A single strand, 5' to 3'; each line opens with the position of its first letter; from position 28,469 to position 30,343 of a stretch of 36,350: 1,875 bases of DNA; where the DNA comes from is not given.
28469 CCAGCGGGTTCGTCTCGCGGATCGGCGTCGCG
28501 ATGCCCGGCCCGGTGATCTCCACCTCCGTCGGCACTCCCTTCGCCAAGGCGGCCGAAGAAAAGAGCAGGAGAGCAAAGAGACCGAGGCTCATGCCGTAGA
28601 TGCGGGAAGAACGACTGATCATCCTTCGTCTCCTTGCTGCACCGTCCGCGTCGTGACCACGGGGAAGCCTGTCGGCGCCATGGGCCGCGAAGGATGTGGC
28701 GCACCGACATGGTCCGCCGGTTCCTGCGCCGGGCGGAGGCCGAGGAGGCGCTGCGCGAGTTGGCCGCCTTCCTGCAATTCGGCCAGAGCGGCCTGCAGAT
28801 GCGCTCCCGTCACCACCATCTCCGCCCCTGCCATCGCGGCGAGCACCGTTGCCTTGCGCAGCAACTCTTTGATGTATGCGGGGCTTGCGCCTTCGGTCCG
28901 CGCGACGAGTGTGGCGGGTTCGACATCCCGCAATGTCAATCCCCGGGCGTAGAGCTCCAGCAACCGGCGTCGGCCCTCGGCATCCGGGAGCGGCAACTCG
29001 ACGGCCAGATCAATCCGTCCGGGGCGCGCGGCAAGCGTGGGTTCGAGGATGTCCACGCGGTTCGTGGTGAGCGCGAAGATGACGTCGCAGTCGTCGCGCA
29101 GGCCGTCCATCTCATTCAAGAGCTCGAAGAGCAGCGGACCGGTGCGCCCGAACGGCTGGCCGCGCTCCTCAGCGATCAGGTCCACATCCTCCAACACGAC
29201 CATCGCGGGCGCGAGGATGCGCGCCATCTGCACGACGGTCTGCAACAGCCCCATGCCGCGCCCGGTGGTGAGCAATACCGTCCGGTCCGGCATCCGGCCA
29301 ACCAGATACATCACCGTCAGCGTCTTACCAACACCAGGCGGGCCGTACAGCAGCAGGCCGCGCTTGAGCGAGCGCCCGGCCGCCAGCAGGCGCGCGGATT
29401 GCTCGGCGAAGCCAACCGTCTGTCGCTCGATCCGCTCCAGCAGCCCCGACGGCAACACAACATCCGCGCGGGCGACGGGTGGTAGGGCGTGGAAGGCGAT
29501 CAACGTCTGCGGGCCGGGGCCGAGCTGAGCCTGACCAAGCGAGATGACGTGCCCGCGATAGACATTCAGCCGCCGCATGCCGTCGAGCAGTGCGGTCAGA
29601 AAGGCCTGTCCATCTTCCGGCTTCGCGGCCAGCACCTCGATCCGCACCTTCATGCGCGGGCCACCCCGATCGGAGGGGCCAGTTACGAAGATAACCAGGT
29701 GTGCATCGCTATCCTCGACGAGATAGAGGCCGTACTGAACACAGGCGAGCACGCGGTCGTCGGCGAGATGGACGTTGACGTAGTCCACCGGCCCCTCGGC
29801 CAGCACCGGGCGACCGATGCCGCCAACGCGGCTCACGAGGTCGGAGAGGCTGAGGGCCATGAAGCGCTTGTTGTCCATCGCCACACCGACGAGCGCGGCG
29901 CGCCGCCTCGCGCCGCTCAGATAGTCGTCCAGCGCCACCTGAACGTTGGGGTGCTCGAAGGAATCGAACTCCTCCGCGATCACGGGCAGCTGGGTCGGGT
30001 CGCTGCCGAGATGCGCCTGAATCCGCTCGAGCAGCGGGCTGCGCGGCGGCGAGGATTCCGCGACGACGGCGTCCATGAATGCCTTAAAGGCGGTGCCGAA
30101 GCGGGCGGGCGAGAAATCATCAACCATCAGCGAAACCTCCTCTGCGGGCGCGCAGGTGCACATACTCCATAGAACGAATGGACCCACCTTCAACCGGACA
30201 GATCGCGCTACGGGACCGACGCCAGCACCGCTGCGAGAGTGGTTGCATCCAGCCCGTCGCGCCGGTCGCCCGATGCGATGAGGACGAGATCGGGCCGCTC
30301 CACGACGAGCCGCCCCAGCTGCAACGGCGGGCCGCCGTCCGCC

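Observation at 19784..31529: ECF sigma / anti-sigma-headed, 11-12-gene unidirectional envelope cluster with an unusual domain inventory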

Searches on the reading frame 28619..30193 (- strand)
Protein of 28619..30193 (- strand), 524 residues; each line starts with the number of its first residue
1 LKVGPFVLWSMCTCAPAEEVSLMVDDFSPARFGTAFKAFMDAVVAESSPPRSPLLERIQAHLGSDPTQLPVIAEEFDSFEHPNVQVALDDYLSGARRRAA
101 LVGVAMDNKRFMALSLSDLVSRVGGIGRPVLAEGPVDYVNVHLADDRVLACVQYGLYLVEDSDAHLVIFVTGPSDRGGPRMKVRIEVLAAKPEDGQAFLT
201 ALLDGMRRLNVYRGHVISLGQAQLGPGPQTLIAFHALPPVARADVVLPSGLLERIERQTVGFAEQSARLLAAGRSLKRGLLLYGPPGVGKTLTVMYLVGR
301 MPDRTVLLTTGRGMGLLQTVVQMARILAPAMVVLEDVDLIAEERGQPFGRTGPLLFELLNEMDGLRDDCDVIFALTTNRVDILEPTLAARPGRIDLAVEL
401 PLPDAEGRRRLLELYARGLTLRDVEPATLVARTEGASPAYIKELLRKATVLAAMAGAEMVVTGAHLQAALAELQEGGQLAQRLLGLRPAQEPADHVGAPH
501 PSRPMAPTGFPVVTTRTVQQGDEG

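Call 4: search_protein_families(library=pfam, max_evalue=0.1, proteins=[window:28619-30193:-])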
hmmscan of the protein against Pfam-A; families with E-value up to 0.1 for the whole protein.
window:28619-30193:- (524 aa): 7 families
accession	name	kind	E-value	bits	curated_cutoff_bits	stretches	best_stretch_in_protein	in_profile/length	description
PF00004.35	AAA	-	1.1e-15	58.7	21.2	1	280-401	1-130/131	ATPase family associated with various cellular activities (AAA)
PF13191.12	AAA_16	-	0.00048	21.1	32.6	1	272-327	15-73/167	AAA ATPase domain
PF17862.7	AAA_lid_3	-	0.00058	19.8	27.2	1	423-467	1-44/45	AAA+ lid domain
PF13401.12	AAA_22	-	0.0037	18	27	1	277-314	5-45/130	AAA domain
PF07728.20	AAA_5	-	0.0087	16.5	22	1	280-308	2-31/139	AAA domain (dynein-related subfamily)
PF13479.12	AAA_24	-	0.032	14.5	27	1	280-318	5-38/195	AAA domain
PF13086.12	AAA_11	-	0.075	13.2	27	0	280-302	20-42/257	AAA domain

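Call 7: search_protein_families(library=ncbifam, max_evalue=0.01, proteins=[window:28619-30193:-])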
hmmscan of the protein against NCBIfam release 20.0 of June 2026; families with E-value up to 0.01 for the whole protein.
window:28619-30193:- (524 aa): 11 families
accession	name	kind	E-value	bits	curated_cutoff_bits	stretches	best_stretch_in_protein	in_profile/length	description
NF003069.1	PRK03992.1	subfamily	1.2e-27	97.1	500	1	277-474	165-373/379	proteasome-activating nucleotidase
TIGR01241.2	FtsH_fam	equivalog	2.3e-26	92.7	600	1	260-477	178-406/598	ATP-dependent zinc metalloprotease FtsH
TIGR01242.2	TIGR01242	subfamily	5.9e-26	91.3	500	1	277-472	148-354/362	proteasome-activating nucleotidase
TIGR01243.1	CDC48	subfamily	3.3e-24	85.2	802.65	1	277-453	487-673/733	CDC48 family AAA ATPase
NF047747.1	PrtsmActNtasePan2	equivalog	2.3e-23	83.1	700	1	271-476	179-395/397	proteasome-activating nucleotidase Pan2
NF047748.1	PrtsmActNtasePan1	equivalog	9e-23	80.9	750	1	257-462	161-379/405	proteasome-activating nucleotidase Pan1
NF008004.0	PRK10733.1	equivalog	7.9e-20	70.4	1008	1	260-463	168-382/644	ATP-dependent zinc metalloprotease FtsH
NF042959.1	IteA_antiphage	equivalog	2.1e-15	56.7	510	1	238-462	87-314/367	anti-phage ATPase IteA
NF041006.2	cell_div_CdvC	equivalog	3.9e-11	42.5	650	1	328-450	198-320/370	cell division protein CdvC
TIGR03689.1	pup_AAA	equivalog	9.5e-11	41.1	504.75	1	355-417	318-379/512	proteasome ATPase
NF003229.0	PRK04195.1-5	equivalog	0.005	15.6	280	1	274-295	40-62/413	replication factor C large subunit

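Call 9: find_homologous_proteins(query=window:28619-30127:-)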
Query window:28619-30127:- (502 aa): 5823 proteins with E <= 0.001 among 8000 candidates; the best 120 are listed.
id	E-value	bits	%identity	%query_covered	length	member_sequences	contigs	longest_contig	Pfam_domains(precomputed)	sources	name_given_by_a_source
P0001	1.4e-294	996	92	100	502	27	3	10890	PF00004.36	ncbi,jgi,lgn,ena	-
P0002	2.3e-280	949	89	100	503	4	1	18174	PF00004.36,PF17862.8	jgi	-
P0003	3.0e-275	932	86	100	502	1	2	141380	PF00004.36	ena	-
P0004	1.9e-268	909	85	99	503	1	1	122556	PF00004.36,PF17862.8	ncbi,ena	-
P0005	2.5e-237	807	78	93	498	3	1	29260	PF00004.36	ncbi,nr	ncbi:MAG TPA: AAA family ATPase [Chloroflexota bacterium]|nr:AAA family ATPase [Chloroflexota bacter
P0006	4.5e-234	796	76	98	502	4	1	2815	PF00004.36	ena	-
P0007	4.4e-231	786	75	97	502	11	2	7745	PF00004.36,PF17862.8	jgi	jgi:hypothetical protein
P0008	1.1e-230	785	75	98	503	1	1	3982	PF00004.36,PF17862.8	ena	-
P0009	1.4e-230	784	77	97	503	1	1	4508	PF00004.36,PF17862.8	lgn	-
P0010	9.9e-229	778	74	98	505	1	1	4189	PF00004.36,PF17862.8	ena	-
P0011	1.1e-228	778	75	100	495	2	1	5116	PF00004.36,PF17862.8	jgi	jgi:hypothetical protein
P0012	1.4e-226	771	73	99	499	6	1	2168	PF00004.36,PF17862.8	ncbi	-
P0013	9.0e-223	759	71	99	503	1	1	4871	PF00004.36,PF17862.8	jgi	jgi:hypothetical protein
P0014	2.3e-222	757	71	99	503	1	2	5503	PF00004.36,PF17862.8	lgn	-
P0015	2.2e-221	754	70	99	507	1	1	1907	PF00004.36,PF17862.8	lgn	-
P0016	1.0e-220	752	72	98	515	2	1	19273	PF00004.36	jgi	jgi:hypothetical protein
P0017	8.6e-220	749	73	99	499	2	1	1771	PF00004.36,PF17862.8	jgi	jgi:hypothetical protein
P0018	1.5e-219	748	71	98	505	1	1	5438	PF00004.36,PF17862.8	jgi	jgi:hypothetical protein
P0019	1.6e-219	748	71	99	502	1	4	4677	PF00004.36,PF17862.8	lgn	-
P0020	7.4e-219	746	75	93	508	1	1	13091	PF00004.36,PF17862.8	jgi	jgi:DNA polymerase III delta prime subunit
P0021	8.6e-217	739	73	97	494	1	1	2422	PF00004.36,PF17862.8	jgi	jgi:hypothetical protein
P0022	1.5e-216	738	70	97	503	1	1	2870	PF00004.36,PF17862.8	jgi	jgi:hypothetical protein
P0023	4.7e-216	737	72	92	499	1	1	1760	PF00004.36,PF17862.8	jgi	jgi:hypothetical protein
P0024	6.8e-216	736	73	93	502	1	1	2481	PF00004.36,PF17862.8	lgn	-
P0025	1.7e-215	735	70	97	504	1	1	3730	PF00004.36,PF17862.8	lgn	-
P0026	2.6e-215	734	69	98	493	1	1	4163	PF00004.36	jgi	jgi:hypothetical protein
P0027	7.9e-215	733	70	99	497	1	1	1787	PF00004.36,PF17862.8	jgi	jgi:DNA polymerase III delta prime subunit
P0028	1.7e-214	731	69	98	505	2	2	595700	PF00004.36,PF17862.8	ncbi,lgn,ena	-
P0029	2.1e-214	731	71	97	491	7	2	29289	PF00004.36,PF17862.8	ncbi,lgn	-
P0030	2.2e-214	731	71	98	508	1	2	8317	PF00004.36,PF17862.8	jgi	jgi:hypothetical protein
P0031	3.2e-214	731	69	99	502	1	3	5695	PF00004.36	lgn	-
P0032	3.6e-214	730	70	97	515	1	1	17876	PF00004.36,PF17862.8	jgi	jgi:hypothetical protein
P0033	4.5e-214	730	70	98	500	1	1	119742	PF00004.36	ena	-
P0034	6.3e-214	730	69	98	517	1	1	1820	PF00004.36,PF17862.8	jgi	jgi:hypothetical protein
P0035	7.3e-214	729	70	98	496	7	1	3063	PF00004.36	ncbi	-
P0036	1.0e-213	729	70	97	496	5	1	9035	PF00004.36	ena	-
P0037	1.9e-213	728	69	98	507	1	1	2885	PF00004.36,PF17862.8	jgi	jgi:hypothetical protein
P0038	2.6e-213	728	70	99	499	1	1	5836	PF00004.36,PF17862.8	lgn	-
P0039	5.7e-213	726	71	98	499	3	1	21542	PF00004.36,PF17862.8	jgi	-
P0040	6.8e-212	723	69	98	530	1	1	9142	PF00004.36,PF17862.8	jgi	jgi:hypothetical protein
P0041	2.6e-211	721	68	98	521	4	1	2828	PF00004.36,PF17862.8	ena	-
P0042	4.0e-211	720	69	97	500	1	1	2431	PF00004.36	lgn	-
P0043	3.9e-210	717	69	97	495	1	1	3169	PF00004.36,PF17862.8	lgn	-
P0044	6.3e-210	716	68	98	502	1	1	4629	PF00004.36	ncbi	-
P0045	7.7e-210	716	68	98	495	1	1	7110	PF00004.36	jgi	jgi:DNA polymerase III delta prime subunit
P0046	9.0e-210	716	69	99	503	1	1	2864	PF00004.36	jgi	jgi:DNA polymerase III delta prime subunit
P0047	1.2e-209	715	67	99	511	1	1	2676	PF00004.36,PF17862.8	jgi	jgi:DNA polymerase III delta prime subunit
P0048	1.5e-209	715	70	98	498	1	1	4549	PF00004.36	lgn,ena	-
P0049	1.6e-209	715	67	98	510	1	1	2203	PF00004.36,PF17862.8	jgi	jgi:hypothetical protein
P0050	3.8e-209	714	69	97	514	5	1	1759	PF00004.36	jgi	jgi:AAA+ superfamily predicted ATPase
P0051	5.6e-209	713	69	97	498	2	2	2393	PF00004.36,PF17862.8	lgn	-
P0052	7.0e-209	713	68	98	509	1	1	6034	PF00004.36,PF17862.8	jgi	jgi:hypothetical protein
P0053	9.4e-209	712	70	97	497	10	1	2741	PF00004.36,PF17862.8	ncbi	-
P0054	4.9e-208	710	69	98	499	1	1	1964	PF00004.36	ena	-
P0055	5.8e-208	710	67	97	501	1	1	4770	PF00004.36,PF17862.8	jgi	jgi:hypothetical protein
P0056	1.3e-207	709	69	97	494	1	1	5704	PF00004.36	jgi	jgi:hypothetical protein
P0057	2.4e-207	708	69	97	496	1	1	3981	PF00004.36,PF17862.8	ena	-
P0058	7.1e-207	706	69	98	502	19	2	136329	PF00004.36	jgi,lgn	-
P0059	9.6e-207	706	68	99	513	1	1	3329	PF00004.36,PF17862.8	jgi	jgi:hypothetical protein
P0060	1.0e-206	706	67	97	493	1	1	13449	PF00004.36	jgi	-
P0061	1.3e-206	705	70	97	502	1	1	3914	PF00004.36,PF17862.8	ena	-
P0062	1.4e-206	705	71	92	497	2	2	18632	PF00004.36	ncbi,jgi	ncbi:MAG TPA: AAA family ATPase [Candidatus Dormibacteraeota bacterium]|jgi:hypothetical protein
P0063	3.3e-206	704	68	97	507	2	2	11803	PF00004.36,PF17862.8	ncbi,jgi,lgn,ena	-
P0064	6.5e-206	703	67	100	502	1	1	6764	PF00004.36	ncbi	-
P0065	8.0e-206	703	67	97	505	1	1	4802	PF00004.36,PF17862.8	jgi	jgi:DNA polymerase III delta prime subunit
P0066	9.0e-206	703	71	95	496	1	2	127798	PF00004.36,PF17862.8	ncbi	ncbi:MAG: AAA family ATPase [Thermomicrobiales bacterium]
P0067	3.7e-205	701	72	92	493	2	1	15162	PF00004.36,PF17862.8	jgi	jgi:GTPase SAR1 family protein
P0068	7.5e-205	700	68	97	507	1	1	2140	PF00004.36,PF17862.8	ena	-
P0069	1.4e-204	699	71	99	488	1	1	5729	PF00004.36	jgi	jgi:DNA polymerase III delta prime subunit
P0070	1.6e-204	699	68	99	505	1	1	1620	PF00004.36,PF17862.8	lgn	-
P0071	1.7e-204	698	69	98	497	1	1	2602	PF00004.36,PF17862.8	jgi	jgi:hypothetical protein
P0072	2.9e-204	698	65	99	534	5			PF00004.36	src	-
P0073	5.0e-204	697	68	97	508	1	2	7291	PF00004.36,PF17862.8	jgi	jgi:hypothetical protein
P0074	9.8e-204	696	67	99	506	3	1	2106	PF00004.36,PF17862.8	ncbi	-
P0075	3.4e-203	694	68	99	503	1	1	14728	PF00004.36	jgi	jgi:hypothetical protein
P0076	5.5e-203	693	71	92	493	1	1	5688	PF00004.36,PF17862.8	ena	-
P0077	1.5e-202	692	72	92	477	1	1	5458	PF00004.36,PF17862.8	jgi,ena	-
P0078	1.6e-201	689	71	92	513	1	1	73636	PF00004.36,PF17862.8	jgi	jgi:ATPase family associated with various cellular activities (AAA)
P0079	2.8e-201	688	71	93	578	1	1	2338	PF00004.36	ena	-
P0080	6.4e-201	687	67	99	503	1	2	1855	PF00004.36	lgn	-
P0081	6.4e-201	687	70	92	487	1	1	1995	PF00004.36,PF17862.8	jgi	jgi:hypothetical protein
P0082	7.5e-201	686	68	97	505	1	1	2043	PF00004.36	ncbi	-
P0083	9.3e-201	686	67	97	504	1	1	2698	PF00004.36,PF17862.8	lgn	-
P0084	1.0e-200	686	70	93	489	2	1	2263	PF00004.36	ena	-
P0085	1.2e-200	686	68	97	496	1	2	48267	PF00004.36,PF17862.8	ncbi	ncbi:MAG: AAA family ATPase [Thermomicrobiales bacterium]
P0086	2.0e-200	685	66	97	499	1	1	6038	PF00004.36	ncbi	-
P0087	2.5e-200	685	67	97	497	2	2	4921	PF00004.36,PF17862.8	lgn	-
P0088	2.6e-200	685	67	97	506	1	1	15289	PF00004.36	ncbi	-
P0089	2.7e-200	685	67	98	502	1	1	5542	PF00004.36,PF17862.8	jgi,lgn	jgi:DNA polymerase III delta prime subunit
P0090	8.3e-200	683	68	96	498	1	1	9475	PF00004.36,PF17862.8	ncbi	ncbi:MAG: AAA family ATPase [Thermomicrobiales bacterium]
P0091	3.1e-199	681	68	92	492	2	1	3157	PF00004.36,PF17862.8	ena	-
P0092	1.0e-198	679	64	99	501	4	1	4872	PF00004.36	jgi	jgi:DNA polymerase III delta prime subunit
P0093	1.0e-198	679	68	97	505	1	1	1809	PF00004.36,PF17862.8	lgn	-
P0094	1.2e-198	679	69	93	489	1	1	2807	PF00004.36,PF17862.8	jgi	jgi:hypothetical protein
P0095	2.1e-198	678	68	93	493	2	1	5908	PF00004.36,PF17862.8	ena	-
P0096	3.0e-198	678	68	93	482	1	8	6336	PF00004.36,PF17862.8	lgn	-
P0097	4.3e-198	677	66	97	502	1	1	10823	PF00004.36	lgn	-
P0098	6.6e-198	677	67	97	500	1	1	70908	PF00004.36,PF17862.8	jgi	jgi:hypothetical protein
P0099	1.6e-197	675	68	94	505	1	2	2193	PF00004.36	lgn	-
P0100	3.2e-197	674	65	97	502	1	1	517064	PF00004.36,PF17862.8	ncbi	-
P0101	3.5e-197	674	77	81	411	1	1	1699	PF00004.36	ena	-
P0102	4.0e-197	674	68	96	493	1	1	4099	PF00004.36,PF17862.8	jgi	jgi:hypothetical protein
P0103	3.7e-196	671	67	97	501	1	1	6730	PF00004.36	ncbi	-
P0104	6.2e-196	670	66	98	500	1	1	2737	PF00004.36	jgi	jgi:hypothetical protein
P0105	7.9e-196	670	68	93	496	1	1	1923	PF00004.36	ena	-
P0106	8.6e-195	666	69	91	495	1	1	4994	PF00004.36,PF17862.8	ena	-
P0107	9.9e-195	666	66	97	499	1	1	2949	PF00004.36,PF17862.8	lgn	-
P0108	1.6e-194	666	66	97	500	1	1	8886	PF23902.1,PF00004.36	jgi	-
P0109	1.7e-194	665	66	96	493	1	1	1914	PF00004.36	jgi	jgi:hypothetical protein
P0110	1.2e-193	663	67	92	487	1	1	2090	PF00004.36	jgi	jgi:hypothetical protein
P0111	3.9e-193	661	65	97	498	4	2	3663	PF00004.36,PF17862.8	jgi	jgi:hypothetical protein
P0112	4.7e-193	661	68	92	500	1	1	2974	PF00004.36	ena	-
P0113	7.6e-193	660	67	92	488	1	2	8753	PF00004.36,PF17862.8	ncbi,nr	ncbi:MAG: 26S protease regulatory subunit [Chloroflexia bacterium]|nr:26S protease regulatory subuni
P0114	9.6e-192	656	65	97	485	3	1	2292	PF00004.36,PF17862.8,PF13191.13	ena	-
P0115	1.4e-191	656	66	97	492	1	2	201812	PF00004.36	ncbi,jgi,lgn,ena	jgi:hypothetical protein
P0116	2.6e-191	655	66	94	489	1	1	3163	PF00004.36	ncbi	-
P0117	4.4e-191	654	64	98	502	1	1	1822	PF00004.36,PF17862.8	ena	-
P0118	5.7e-191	654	68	94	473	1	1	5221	PF00004.36,PF17862.8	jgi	jgi:hypothetical protein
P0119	6.4e-191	654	65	98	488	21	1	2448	PF00004.36,PF17862.8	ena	-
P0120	2.0e-190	652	63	92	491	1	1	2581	PF00004.36,PF13401.13,PF17862.8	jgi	jgi:hypothetical protein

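Call 10: find_related_loci(query=window:28619-30127:-, collection=genome_contigs, flank=10000)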
Query window:28619-30127:- (502 aa) in genome_contigs; peptide patterns used: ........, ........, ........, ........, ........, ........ (x = any residue, [..] = any of these).
394 stretches matched a pattern; 239 encode a relative of the query (tblastn E <= 1e-3); the best 80 are kept; 80 distinct loci.
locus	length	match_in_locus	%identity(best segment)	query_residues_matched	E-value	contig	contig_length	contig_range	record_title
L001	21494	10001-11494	85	1-499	0e+0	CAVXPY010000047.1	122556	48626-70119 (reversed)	MAG: uncultured Chloroflexia bacterium isolate MFD04580.bin.2.53 genome assembly, contig: contig_92666, whole genome sho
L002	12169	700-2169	72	3-493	0e+0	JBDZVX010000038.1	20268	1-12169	MAG: Thermomicrobia bacterium isolate PE_soil7 NODE_712_length_20268, whole genome shotgun sequence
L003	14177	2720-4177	72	3-489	0e+0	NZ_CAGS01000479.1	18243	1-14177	Nitrolancea hollandica Lb, whole genome shotgun sequence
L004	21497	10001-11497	69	3-495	0e+0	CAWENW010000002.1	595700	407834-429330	MAG: uncultured Chloroflexia bacterium isolate MFD02579.bin.2.12 genome assembly, contig: contig_11988, whole genome sho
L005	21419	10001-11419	71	4-479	0e+0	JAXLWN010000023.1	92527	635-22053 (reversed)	MAG: Chloroflexia bacterium isolate STL-CHL24 C1.87.fa-23, whole genome shotgun sequence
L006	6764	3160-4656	67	3-502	0e+0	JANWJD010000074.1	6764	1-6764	MAG: Chloroflexi bacterium isolate CRAIB_MAG58 c_000000037690, whole genome shotgun sequence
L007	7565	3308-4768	69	3-490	0e+0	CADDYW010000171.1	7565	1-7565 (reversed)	Chloroflexi bacterium isolate 7 genome assembly, contig: NODE_7543_length_7565_cov_17.854665, whole genome shotgun seque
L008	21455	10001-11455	65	4-489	0e+0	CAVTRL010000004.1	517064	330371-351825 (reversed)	MAG: uncultured Chloroflexia bacterium isolate MFD09603.bin.1.119 genome assembly, contig: contig_46730, whole genome sh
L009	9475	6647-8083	68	4-485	0e+0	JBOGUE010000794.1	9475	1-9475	MAG: Thermomicrobiales bacterium isolate M3-S_metawrap_bin.154 k127_3436125, whole genome shotgun sequence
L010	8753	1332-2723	66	3-467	0e+0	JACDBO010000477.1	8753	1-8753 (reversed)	MAG: Chloroflexia bacterium isolate MGR_bin284 SD2897-2912_k127_4621544, whole genome shotgun sequence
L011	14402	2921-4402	60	3-489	0e+0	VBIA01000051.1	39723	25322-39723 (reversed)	MAG: Chloroflexi bacterium isolate CF_118 14_0929_02_40cm_scaffold_3665, whole genome shotgun sequence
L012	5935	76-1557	60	3-489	0e+0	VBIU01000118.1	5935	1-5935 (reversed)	MAG: Chloroflexi bacterium isolate CF_138 14_1009_16_40cm_scaffold_53178, whole genome shotgun sequence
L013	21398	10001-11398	62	4-468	5e-176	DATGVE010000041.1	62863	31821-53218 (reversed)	MAG TPA_asm: Candidatus Eisenbacteria bacterium isolate SMAG_U10548 k141_427687, whole genome shotgun sequence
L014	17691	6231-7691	57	1-489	4e-172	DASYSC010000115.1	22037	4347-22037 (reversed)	MAG TPA_asm: Candidatus Limnocylindria bacterium isolate SMAG_U4527 k141_1309054, whole genome shotgun sequence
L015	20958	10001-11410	61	2-465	8e-172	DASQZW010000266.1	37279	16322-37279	MAG TPA_asm: Terriglobales bacterium isolate SMAG_U11102 k141_536026, whole genome shotgun sequence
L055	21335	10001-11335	48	28-471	5e-115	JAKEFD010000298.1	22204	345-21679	MAG: Gemmataceae bacterium isolate PMV_2.37 PMV_2.37.k101_1430388, whole genome shotgun sequence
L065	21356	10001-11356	46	4-462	2e-108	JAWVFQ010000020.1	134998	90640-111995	MAG: Solirubrobacteraceae bacterium isolate BP_457 scaffold_1433056, whole genome shotgun sequence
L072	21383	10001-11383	46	5-483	2e-106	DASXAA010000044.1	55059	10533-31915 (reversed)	MAG TPA_asm: Thermoleophilaceae bacterium isolate SMAG_U3753 k141_1234421, whole genome shotgun sequence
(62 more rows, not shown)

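Call 11: search_solved_structures(query=window:28619-30127:-, max_evalue=0.001)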
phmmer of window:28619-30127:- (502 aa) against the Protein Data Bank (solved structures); distinct sequences matched with E-value up to 0.001: 272 (the best 60 are shown).
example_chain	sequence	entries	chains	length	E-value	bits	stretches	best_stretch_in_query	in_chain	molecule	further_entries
7wub_C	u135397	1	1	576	5.3e-41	144.4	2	241-436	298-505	Transitional endoplasmic reticulum ATPase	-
7wub_D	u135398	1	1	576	5.6e-41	144.3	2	241-436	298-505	Transitional endoplasmic reticulum ATPase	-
6mck_A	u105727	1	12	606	6.9e-41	144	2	241-436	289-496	Transitional endoplasmic reticulum ATPase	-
7rlh_A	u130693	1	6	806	1.1e-40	143.3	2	241-436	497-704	Transitional endoplasmic reticulum ATPase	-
7rlg_A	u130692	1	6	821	1.2e-40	143.2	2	241-436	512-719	Transitional endoplasmic reticulum ATPase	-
8rs9_A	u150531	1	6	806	1.4e-40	143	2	241-436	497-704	Transitional endoplasmic reticulum ATPase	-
7rlj_A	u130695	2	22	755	1.5e-40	142.9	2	241-436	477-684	Transitional endoplasmic reticulum ATPase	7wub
5c18_A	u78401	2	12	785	1.6e-40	142.9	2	241-436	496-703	Transitional endoplasmic reticulum ATPase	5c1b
8pqx_A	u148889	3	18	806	1.6e-40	142.9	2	241-436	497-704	Transitional endoplasmic reticulum ATPase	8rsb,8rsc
8yka_A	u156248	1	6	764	1.6e-40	142.9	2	241-436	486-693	Transitional endoplasmic reticulum ATPase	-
8r0e_A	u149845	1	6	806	1.7e-40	142.8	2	241-436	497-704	Transitional endoplasmic reticulum ATPase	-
7y4w_A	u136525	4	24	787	1.7e-40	142.7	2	241-436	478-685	Transitional endoplasmic reticulum ATPase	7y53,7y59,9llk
7mdm_B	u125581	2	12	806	1.8e-40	142.6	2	241-436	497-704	Transitional endoplasmic reticulum ATPase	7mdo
7rlf_A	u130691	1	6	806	1.9e-40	142.6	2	241-436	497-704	Transitional endoplasmic reticulum ATPase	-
5c19_A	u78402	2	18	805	1.9e-40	142.6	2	241-436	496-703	Transitional endoplasmic reticulum ATPase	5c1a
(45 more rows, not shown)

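Call 13: find_encoding_contigs(protein=P0003, flank=10000, max_places=3)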
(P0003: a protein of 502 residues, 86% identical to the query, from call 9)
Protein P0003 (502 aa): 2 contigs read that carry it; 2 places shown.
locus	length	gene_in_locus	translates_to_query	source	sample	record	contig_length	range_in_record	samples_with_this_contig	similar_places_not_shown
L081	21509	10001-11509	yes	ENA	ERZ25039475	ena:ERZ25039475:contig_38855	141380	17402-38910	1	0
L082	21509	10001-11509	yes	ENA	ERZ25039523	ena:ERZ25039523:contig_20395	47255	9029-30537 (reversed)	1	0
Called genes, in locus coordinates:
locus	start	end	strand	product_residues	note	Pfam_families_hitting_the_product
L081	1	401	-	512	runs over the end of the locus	-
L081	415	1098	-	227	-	-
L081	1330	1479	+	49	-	PF01402:RHH_1 (weak)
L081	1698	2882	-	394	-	-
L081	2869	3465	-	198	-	PF04542:Sigma70_r2, PF08281:Sigma70_r4_2, PF04545:Sigma70_r4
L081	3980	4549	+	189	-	PF04542:Sigma70_r2, PF08281:Sigma70_r4_2 (weak), PF04545:Sigma70_r4 (weak)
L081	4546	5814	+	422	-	-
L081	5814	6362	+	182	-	PF00355:Rieske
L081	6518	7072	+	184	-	PF04542:Sigma70_r2, PF08281:Sigma70_r4_2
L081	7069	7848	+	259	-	-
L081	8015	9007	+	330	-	-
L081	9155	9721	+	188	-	-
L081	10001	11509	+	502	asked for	PF00004:AAA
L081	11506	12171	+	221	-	-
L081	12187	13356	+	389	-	-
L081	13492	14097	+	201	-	-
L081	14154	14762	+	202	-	-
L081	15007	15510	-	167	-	PF00583:Acetyltransf_1, PF13508:Acetyltransf_7 (weak)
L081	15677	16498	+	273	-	PF13546:DDE_5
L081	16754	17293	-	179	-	PF13302:Acetyltransf_3, PF00583:Acetyltransf_1, PF13508:Acetyltransf_7 (weak)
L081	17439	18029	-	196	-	-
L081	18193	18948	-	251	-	PF01609:DDE_Tnp_1, PF13751:DDE_Tnp_1_6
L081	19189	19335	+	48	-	-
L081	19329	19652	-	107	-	PF05598:DUF772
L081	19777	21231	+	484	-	PF05139:Erythro_esteras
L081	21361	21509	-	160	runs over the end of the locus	PF00293:NUDIX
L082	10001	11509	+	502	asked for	PF00004:AAA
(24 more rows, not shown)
